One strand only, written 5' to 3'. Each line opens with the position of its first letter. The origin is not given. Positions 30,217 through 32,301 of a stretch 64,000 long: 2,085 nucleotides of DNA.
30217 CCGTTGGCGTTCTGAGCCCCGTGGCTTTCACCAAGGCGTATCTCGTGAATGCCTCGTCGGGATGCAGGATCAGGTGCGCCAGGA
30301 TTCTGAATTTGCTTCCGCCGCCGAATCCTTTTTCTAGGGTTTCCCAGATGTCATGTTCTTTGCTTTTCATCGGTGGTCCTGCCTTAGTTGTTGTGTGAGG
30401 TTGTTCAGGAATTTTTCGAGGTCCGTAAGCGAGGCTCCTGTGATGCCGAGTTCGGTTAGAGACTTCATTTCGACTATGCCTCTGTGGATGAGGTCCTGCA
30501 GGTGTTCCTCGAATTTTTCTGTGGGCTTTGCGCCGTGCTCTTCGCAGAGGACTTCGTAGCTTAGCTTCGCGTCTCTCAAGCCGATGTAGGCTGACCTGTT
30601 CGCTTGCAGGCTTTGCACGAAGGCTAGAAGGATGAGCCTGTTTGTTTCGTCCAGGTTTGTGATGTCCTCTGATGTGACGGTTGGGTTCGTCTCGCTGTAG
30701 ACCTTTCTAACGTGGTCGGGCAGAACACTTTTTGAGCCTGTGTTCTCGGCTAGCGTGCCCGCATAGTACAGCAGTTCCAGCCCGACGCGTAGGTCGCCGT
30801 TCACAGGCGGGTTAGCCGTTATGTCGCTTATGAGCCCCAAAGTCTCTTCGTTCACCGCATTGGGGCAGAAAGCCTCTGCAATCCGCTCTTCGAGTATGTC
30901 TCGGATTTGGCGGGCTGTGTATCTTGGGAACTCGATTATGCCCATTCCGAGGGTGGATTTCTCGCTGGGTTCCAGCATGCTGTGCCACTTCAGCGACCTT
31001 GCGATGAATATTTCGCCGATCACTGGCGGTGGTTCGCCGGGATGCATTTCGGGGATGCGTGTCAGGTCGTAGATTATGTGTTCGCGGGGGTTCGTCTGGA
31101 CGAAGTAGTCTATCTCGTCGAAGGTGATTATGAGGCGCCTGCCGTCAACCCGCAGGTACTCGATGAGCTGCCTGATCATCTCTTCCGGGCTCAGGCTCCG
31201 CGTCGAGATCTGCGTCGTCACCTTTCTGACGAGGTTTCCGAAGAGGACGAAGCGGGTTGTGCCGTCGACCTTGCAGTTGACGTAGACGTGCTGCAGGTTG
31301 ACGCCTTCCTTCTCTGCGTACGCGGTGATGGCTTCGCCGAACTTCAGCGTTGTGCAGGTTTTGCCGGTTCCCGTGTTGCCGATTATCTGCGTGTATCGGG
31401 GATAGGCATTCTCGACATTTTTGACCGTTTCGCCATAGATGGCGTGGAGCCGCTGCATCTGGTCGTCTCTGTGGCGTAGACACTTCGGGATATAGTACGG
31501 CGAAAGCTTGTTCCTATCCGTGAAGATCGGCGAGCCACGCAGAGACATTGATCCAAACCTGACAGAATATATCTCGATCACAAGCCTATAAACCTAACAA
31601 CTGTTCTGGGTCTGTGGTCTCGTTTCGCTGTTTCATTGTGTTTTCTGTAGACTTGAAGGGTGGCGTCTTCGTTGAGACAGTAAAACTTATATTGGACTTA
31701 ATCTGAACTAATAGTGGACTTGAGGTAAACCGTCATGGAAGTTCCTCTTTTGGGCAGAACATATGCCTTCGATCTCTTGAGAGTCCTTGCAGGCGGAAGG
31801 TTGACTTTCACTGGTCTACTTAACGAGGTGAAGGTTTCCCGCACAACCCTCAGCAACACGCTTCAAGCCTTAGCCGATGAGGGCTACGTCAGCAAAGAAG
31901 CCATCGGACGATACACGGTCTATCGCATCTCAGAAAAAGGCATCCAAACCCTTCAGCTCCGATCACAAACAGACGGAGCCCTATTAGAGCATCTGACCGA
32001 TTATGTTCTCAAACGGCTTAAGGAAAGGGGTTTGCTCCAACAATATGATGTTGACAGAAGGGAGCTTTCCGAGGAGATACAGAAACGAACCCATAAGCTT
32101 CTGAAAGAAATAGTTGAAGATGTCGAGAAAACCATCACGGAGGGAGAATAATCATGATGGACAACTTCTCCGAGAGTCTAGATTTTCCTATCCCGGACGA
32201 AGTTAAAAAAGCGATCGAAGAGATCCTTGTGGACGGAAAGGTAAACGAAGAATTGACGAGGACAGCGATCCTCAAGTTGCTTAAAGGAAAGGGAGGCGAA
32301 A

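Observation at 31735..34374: Tandem paralog array: one conserved N-terminal module fused to different enzyme bodies, plus a decayed copy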

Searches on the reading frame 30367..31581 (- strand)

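Call 4: search_protein_families(library=pfam, proteins=[window:30367-31581:-], max_evalue=1)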
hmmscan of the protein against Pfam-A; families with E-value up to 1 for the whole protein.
window:30367-31581:- (404 aa): 9 families
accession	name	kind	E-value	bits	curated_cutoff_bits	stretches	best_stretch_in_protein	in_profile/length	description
PF22703.2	Cdc6_lid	-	1.8e-19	69.8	27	1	227-294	1-66/68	Cdc6 AAA+ ATPase-type lid domain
PF13401.12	AAA_22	-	9.5e-08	32.9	27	1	65-173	9-104/130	AAA domain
PF09079.17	Cdc6_C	-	7e-05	23.2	25.1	1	305-373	1-71/96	CDC6, C terminal winged helix domain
PF13191.12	AAA_16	-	0.00017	22.6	32.6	1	36-159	3-143/167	AAA ATPase domain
PF05621.17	TniB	-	0.00064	19.6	22.4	1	55-166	29-137/189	Bacterial TniB protein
PF01637.24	ATPase_2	-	0.0092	16.2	33.2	1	110-182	64-144/225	ATPase domain predominantly from Archaea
PF04851.21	ResIII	-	0.035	14.5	22.5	1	38-87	5-49/164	Type III restriction enzyme, res subunit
PF05729.18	NACHT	-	0.091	13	26.7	1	64-166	3-99/167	NACHT domain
PF00004.35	AAA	-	0.16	12.8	21.2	1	67-164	4-73/131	ATPase family associated with various cellular activities (AAA)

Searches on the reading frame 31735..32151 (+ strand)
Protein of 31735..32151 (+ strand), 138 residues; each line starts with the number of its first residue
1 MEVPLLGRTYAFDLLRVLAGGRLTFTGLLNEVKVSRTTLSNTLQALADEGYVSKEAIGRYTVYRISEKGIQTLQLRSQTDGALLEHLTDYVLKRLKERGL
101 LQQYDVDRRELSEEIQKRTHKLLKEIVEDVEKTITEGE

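Call 4: search_protein_families(library=pfam, proteins=[window:31735-32151:+], max_evalue=1)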
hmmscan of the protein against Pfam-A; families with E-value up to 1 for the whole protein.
window:31735-32151:+ (138 aa): 38 families (the best 25 are shown)
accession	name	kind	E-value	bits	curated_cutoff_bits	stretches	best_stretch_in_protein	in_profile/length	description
PF12802.13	MarR_2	-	1.3e-07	32.1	27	1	11-56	7-54/61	MarR family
PF01978.25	TrmB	-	1.6e-06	28.3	25.6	1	17-65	17-64/68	Sugar-specific transcriptional regulator TrmB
PF13463.12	HTH_27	-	1.7e-06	28.6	22.2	2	32-69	28-68/68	Winged helix DNA-binding domain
PF01022.26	HTH_5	-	2.5e-06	27.7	22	1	14-54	7-47/47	Bacterial regulatory protein, arsR family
PF25213.1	HVO_A0261_N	-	7e-06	26.3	35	1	13-62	15-63/86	HVO_A0261 N-terminal domain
PF09339.16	HTH_IclR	-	9e-05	22.6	22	1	11-55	5-51/52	IclR helix-turn-helix domain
PF24034.1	DUF7343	-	0.0002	21.6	27.6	1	19-60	15-56/62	Domain of unknown function (DUF7343)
PF01047.28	MarR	-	0.00037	20.8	24.6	1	21-55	16-50/59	MarR family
PF13545.12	HTH_Crp_2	-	0.00039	20.8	27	1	32-61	32-60/70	Crp-like helix-turn-helix domain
PF14947.12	HTH_45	-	0.00054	20.4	25.5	1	12-75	9-68/77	Winged helix-turn-helix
PF00392.27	GntR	-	0.00062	19.8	27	1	17-53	18-55/64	Bacterial regulatory proteins, gntR family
PF22665.2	DUF6293_C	-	0.00065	20.5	27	1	40-74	65-99/101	DUF6293 C-terminal winged helix domain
PF13412.12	HTH_24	-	0.0012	18.8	21.9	1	14-52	8-47/48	Winged helix-turn-helix DNA-binding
PF07848.18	PaaX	-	0.0014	19.3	24.8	1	28-69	29-70/70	PaaX-like protein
PF21248.3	SoFic-like_C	-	0.0014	19.2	27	1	28-63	36-71/76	Protein adenylyltransferase SoFic-like, C-terminal domain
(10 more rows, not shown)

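Call 8: search_protein_families(library=ncbifam, proteins=[window:31735-32151:+], max_evalue=1)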
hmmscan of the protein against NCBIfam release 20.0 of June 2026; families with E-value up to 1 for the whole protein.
window:31735-32151:+ (138 aa): 24 families
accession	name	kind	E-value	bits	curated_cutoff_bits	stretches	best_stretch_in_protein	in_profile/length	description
NF033788.1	HTH_metalloreg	subfamily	2.1e-08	33.8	55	1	11-73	13-76/77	metalloregulator ArsR/SmtB family transcription factor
NF050184.1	VpaChn25_0724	subfamily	3.6e-05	23.9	65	1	32-81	33-82/88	VpaChn25_0724 family phage protein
TIGR01884.1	cas_HTH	subfamily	0.00018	21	60.2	1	14-59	147-192/202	CRISPR-associated CARF protein Csa3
NF053610.1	Sso10a_fam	subfamily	0.00022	21.2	60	1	12-73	8-64/64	Sso10a family chromatin protein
NF041396.1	TranRegLrp_Halo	equivalog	0.00039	20.3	190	1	17-55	14-52/149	HTH-type transcriptional regulator Lrp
NF040939.2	trans_reg_lrs14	equivalog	0.00041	20.3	90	1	17-56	30-70/103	Lrs14 family HTH-type transcriptional regulator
NF047906.1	CdPbTransRegCmtR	equivalog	0.0018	18.2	150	1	21-69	33-81/104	Cd(II)/Pb(II)-sensing metalloregulatory transcriptional regulator CmtR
NF052282.1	PLP_TF_PdxR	equivalog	0.0026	16.9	320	1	28-73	31-76/448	MocR-like pyridoxine biosynthesis transcription factor PdxR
TIGR02277.1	PaaX_trns_reg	equivalog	0.0031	17.1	264.55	1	27-74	25-72/279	phenylacetic acid degradation operon negative regulatory protein PaaX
NF006811.0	PRK09333.1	equivalog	0.0048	16.4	156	1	31-73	90-128/150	30S ribosomal protein S19e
NF033789.1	repress_SdpR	subfamily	0.005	16.7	100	1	14-68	13-67/79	autorepressor SdpR family transcription factor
NF053755.1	MsvR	equivalog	0.0097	15.6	220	1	13-88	17-95/236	transcriptional factor MsvR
NF053660.1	ORF80_fam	equivalog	0.011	15.6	95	1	15-54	8-48/70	ORF80 family leucine zipper DNA-binding protein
TIGR02018.2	his_ut_repres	equivalog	0.014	14.8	220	1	28-55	29-56/226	histidine utilization transcriptional repressor HutC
NF053606.1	Sta1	subfamily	0.019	15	80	1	16-56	28-68/100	Sta1 family transcriptional regulator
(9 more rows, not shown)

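Call 50: find_related_loci(query=A6, collection=metagenome_contigs, flank=4000)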
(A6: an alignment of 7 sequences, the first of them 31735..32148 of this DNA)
Query A6 (138 aa) in metagenome_contigs; peptide patterns used: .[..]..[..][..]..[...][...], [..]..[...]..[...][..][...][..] (x = any residue, [..] = any of these).
108 stretches matched a pattern; 23 encode a relative of the query (tblastn E <= 1e-3); 23 distinct loci.
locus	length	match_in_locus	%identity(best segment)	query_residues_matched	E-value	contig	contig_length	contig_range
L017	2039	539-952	78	1-138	2e-70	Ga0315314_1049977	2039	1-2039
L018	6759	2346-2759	78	1-138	2e-68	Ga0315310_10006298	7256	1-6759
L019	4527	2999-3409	78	1-137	1e-67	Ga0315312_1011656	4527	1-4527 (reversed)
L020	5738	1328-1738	77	1-137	2e-67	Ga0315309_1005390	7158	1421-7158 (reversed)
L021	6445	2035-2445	77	1-137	1e-66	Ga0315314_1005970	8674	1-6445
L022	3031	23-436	76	1-138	2e-66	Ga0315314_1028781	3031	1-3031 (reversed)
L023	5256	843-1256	75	1-138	4e-66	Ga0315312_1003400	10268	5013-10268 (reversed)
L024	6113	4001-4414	73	1-138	1e-64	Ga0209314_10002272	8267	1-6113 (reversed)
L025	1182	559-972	72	1-138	4e-68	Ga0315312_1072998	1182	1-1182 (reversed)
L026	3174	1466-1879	72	1-138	1e-63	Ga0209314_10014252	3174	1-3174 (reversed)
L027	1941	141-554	72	1-138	7e-65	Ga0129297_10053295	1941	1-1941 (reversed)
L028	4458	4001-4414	72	1-138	3e-63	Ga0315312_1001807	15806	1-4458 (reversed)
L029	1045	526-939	72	1-138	6e-67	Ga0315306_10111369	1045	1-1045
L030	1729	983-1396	69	1-138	7e-64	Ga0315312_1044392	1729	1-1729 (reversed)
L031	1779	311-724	71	1-138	2e-63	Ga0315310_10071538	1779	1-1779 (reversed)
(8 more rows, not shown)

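Call 79: list_cluster_members(proteins=[P0001, P0008, window:31735-32148:+, P0014, window:30367-31578:-])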
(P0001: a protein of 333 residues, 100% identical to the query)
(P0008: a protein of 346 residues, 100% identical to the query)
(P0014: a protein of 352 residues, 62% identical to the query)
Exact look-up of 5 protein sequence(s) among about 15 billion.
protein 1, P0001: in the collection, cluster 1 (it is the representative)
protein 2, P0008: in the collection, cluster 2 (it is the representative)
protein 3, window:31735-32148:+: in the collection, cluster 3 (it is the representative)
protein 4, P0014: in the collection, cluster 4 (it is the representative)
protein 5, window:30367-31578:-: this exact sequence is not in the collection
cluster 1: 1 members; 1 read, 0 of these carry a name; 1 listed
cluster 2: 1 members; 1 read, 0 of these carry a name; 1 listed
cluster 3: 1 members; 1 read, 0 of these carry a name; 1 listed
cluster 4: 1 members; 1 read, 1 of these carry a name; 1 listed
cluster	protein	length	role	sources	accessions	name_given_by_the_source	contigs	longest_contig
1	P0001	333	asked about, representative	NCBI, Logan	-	-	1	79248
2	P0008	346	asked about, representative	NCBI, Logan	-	-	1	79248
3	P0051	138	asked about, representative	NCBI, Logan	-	-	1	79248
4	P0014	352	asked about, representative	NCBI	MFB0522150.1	MAG: hypothetical protein ACETV1_00130 [Candidatus Bathyarchaeia archaeon]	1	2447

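Call 84: search_protein_families(library=padloc, proteins=[window:31735-32148:+], max_evalue=0.01)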
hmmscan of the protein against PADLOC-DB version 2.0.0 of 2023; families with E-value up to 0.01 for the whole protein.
window:31735-32148:+ (138 aa): 13 families
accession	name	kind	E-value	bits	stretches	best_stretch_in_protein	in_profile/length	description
PDLC01438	Csa3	-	1.3e-07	30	1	13-127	152-246/305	"CAS-I,CAS-II,CAS-III,CAS-IV,CAS-V,CAS-VI; associated_signaling"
PDLC01720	Csa3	-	1.9e-05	23.2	1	15-99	31-110/118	Csa3_1_CAS-I-II-III-IV-V-VI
PDLC01879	CARF3--CARF_TM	-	3.4e-05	21.6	1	13-75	160-219/222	-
PDLC01848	CARF3--CARF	-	6.2e-05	20.7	1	13-75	141-195/197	-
PDLC02976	WH_III-A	-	0.00022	19.9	1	24-89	20-80/104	-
PDLC01434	CasR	-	0.00028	18.8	1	13-59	132-176/191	"CAS-I,CAS-II,CAS-III,CAS-IV,CAS-V,CAS-VI; associated_signaling"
PDLC02975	WH_III-A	-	0.00084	17.7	0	22-76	18-68/103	-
PDLC01847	CARF3--CARF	-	0.0016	16.1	1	40-74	199-233/239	-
PDLC01268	CasR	-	0.0017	16.4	1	14-56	129-170/179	"CAS-I,CAS-II,CAS-III,CAS-IV,CAS-V,CAS-VI; associated_signaling"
PDLC01044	Csa3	-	0.0055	14.6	0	14-70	141-191/194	Type I-A associated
PDLC01875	CARF3--CARF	-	0.0072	14.1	0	15-71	152-209/219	-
PDLC01861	CARF3--CARF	-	0.009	13.4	0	41-71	221-251/260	-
PDLC01858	CARF3--CARF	-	0.0099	13.8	0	14-62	149-197/204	-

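Call 99: find_related_loci(query=A6, collection=viral_contigs, flank=4000)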
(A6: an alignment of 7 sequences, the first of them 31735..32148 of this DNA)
Query A6 (138 aa) in viral_contigs; peptide patterns used: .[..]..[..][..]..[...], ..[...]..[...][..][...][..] (x = any residue, [..] = any of these).
45 stretches matched a pattern, but none encodes a relative of the query by tblastn (E <= 1e-3).
